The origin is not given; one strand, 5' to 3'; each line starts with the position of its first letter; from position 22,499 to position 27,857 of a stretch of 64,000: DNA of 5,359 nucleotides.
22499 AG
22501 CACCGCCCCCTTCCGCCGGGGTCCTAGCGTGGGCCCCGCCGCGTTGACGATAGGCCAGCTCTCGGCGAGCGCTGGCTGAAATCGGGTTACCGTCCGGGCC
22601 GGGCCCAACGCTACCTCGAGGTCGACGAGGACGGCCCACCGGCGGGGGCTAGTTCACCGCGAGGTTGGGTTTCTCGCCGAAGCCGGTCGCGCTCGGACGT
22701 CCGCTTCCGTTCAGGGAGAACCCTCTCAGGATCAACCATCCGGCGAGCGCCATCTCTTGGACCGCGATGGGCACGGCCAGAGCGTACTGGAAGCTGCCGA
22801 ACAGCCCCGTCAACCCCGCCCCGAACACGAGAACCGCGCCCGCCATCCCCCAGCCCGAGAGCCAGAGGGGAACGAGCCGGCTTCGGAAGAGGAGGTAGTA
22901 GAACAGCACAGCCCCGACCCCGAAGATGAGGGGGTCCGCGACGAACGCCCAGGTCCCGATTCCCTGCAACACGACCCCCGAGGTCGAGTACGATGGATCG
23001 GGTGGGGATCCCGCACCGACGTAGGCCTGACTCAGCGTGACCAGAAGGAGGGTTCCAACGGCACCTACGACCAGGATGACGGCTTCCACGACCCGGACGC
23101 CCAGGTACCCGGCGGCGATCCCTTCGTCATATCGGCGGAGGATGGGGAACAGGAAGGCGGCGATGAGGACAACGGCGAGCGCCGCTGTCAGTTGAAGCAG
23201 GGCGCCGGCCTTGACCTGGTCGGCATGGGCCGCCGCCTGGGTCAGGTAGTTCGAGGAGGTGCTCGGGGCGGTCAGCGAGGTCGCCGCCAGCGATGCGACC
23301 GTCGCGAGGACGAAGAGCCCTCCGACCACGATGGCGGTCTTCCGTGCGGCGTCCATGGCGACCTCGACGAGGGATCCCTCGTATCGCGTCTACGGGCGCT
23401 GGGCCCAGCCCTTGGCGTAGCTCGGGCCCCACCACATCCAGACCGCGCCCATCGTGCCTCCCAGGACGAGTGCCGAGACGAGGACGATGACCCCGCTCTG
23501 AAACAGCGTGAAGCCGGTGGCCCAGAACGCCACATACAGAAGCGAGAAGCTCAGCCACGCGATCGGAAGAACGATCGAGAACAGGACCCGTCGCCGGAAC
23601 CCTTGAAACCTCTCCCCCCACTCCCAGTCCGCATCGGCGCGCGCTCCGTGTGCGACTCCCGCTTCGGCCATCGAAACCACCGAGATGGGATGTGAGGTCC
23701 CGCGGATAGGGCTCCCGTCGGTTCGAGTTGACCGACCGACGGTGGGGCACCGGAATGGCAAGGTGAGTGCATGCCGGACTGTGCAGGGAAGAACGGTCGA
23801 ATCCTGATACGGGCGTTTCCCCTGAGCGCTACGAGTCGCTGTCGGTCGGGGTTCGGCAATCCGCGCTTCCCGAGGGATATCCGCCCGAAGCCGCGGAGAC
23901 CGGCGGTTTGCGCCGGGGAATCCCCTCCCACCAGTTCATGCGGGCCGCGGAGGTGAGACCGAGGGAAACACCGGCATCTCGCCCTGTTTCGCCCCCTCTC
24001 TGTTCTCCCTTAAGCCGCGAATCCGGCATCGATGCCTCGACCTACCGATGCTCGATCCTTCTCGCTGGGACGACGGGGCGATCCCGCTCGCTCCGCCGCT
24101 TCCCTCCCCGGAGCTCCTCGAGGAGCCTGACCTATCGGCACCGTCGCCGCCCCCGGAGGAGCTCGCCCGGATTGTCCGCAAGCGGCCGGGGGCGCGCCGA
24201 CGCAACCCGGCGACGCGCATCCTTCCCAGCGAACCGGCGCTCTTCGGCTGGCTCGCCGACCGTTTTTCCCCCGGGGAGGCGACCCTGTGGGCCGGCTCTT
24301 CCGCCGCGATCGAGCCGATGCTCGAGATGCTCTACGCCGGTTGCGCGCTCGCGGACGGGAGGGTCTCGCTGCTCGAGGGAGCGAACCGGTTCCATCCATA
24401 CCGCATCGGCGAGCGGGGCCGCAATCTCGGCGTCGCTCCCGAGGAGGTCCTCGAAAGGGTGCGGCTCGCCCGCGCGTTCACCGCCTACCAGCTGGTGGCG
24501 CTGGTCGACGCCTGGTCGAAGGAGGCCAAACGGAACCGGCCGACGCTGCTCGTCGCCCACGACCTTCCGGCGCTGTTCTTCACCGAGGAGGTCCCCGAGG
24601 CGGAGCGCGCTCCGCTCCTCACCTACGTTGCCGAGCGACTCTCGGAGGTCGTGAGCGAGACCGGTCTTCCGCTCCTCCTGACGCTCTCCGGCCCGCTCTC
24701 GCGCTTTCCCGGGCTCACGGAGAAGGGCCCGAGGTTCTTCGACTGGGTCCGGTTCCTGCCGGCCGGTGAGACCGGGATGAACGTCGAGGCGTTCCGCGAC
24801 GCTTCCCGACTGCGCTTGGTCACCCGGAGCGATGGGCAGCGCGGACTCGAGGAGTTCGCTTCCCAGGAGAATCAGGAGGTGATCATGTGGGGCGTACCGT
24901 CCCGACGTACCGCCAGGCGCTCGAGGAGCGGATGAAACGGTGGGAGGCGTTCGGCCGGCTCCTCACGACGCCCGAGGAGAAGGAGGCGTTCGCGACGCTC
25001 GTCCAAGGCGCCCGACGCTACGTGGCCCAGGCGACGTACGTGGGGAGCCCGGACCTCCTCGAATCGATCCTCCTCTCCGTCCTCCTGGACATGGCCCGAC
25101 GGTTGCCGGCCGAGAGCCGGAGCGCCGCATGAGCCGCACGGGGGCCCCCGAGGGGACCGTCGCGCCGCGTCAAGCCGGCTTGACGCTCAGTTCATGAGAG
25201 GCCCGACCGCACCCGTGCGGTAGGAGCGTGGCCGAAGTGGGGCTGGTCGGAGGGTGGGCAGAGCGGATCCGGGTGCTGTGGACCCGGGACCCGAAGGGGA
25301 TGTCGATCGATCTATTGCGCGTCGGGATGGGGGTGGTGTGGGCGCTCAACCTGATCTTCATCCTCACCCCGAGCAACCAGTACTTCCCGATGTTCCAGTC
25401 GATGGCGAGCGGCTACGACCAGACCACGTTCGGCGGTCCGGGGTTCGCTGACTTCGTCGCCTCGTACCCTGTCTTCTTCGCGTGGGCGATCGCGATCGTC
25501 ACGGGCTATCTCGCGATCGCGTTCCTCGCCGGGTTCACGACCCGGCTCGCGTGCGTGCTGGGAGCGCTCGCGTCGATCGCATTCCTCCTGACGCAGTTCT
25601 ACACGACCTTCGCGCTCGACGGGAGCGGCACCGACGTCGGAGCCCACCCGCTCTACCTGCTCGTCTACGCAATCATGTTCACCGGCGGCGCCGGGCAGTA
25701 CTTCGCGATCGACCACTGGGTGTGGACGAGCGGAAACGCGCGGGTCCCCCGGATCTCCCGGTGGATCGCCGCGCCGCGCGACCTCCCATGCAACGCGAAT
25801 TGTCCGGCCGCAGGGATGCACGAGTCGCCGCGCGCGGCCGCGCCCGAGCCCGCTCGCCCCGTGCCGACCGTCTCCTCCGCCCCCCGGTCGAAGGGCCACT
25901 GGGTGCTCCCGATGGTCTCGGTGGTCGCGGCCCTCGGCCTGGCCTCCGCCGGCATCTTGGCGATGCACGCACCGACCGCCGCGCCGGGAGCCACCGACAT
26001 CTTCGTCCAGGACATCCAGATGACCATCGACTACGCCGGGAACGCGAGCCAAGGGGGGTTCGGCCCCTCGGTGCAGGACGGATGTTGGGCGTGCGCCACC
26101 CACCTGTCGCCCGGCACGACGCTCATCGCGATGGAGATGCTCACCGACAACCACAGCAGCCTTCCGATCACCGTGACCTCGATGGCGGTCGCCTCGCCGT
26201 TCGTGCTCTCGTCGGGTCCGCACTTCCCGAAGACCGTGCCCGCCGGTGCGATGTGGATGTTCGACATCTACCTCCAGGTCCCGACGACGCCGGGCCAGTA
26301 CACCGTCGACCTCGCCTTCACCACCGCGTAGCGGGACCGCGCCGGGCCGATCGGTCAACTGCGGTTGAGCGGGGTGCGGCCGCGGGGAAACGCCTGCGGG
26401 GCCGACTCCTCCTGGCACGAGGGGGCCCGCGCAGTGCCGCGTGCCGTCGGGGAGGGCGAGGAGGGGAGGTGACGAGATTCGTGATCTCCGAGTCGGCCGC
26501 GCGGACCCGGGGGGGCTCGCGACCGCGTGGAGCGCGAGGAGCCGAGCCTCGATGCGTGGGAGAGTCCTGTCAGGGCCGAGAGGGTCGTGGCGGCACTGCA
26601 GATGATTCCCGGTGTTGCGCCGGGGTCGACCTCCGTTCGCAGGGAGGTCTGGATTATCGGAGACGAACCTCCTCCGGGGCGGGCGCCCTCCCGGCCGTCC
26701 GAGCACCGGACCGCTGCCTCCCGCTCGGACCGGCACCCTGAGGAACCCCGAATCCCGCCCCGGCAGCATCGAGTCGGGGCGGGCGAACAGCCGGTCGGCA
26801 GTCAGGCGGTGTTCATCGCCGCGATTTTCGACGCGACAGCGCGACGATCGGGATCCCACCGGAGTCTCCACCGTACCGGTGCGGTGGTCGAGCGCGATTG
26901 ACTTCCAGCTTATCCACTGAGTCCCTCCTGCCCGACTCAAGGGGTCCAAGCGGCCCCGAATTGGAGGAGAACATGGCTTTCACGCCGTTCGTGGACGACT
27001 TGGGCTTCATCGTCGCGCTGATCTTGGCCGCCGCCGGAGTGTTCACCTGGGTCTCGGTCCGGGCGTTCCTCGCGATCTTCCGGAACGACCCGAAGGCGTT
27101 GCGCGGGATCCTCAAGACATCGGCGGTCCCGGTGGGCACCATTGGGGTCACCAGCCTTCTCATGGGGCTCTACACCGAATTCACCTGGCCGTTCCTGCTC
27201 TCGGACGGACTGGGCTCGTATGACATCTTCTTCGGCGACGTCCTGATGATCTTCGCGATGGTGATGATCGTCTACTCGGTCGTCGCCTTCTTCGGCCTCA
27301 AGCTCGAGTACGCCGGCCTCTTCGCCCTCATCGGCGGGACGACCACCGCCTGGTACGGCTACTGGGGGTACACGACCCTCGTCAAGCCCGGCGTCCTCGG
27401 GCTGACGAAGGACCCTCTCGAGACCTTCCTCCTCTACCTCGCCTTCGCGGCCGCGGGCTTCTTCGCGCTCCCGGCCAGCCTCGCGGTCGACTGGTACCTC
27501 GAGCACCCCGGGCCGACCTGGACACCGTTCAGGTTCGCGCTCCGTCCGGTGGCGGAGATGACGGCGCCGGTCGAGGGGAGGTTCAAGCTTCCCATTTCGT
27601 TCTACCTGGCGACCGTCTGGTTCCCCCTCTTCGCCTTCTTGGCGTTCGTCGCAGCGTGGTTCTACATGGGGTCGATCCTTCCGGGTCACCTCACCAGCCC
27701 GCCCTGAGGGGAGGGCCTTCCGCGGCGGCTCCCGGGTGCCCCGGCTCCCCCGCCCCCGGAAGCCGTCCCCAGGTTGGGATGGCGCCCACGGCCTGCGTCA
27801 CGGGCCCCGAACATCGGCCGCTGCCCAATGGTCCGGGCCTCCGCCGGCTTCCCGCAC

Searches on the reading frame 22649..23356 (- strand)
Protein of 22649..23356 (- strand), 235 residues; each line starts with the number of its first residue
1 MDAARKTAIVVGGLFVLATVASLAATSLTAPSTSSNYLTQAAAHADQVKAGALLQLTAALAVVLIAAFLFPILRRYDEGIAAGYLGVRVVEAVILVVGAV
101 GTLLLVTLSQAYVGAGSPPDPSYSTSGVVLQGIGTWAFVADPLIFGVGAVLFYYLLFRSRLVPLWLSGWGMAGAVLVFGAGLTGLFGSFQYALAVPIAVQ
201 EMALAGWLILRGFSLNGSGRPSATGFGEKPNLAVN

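Call 75: search_protein_families(library=pfam, proteins=[window:22649-23356:-], max_evalue=0.00001)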
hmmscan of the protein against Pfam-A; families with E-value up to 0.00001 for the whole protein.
window:22649-23356:- (235 aa): 1 family
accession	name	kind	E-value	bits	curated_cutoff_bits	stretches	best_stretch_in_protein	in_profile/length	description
PF14329.11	DUF4386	-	1.8e-34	119.9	27.6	1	10-212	1-210/210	Domain of unknown function (DUF4386)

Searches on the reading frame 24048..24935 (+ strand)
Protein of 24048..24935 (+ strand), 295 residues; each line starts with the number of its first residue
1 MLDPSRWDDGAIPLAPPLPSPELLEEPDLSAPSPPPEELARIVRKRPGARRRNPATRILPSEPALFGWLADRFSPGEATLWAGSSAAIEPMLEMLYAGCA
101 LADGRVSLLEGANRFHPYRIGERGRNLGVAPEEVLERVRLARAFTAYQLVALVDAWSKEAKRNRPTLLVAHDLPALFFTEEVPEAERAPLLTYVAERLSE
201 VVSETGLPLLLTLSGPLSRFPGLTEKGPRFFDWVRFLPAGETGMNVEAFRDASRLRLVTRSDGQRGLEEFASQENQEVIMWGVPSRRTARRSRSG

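Call 75: search_protein_families(library=pfam, proteins=[window:24048-24935:+], max_evalue=0.00001)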
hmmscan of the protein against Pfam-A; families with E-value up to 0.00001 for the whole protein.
window:24048-24935:+ (295 aa): 1 family
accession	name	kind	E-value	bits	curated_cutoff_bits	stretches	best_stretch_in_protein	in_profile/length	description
PF08423.17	Rad51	-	7.3e-06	25.9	22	1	102-181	59-138/244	Rad51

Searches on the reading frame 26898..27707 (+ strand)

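Call 70: search_protein_families(library=pfam, proteins=[window:26898-27707:+], max_evalue=0.00001)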
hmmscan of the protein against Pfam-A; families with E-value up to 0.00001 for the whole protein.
window:26898-27707:+ (269 aa): 1 family
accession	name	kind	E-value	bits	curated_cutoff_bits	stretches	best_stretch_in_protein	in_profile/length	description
PF06168.16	DUF981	-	2.9e-21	76.8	29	1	27-196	2-150/186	Protein of unknown function (DUF981)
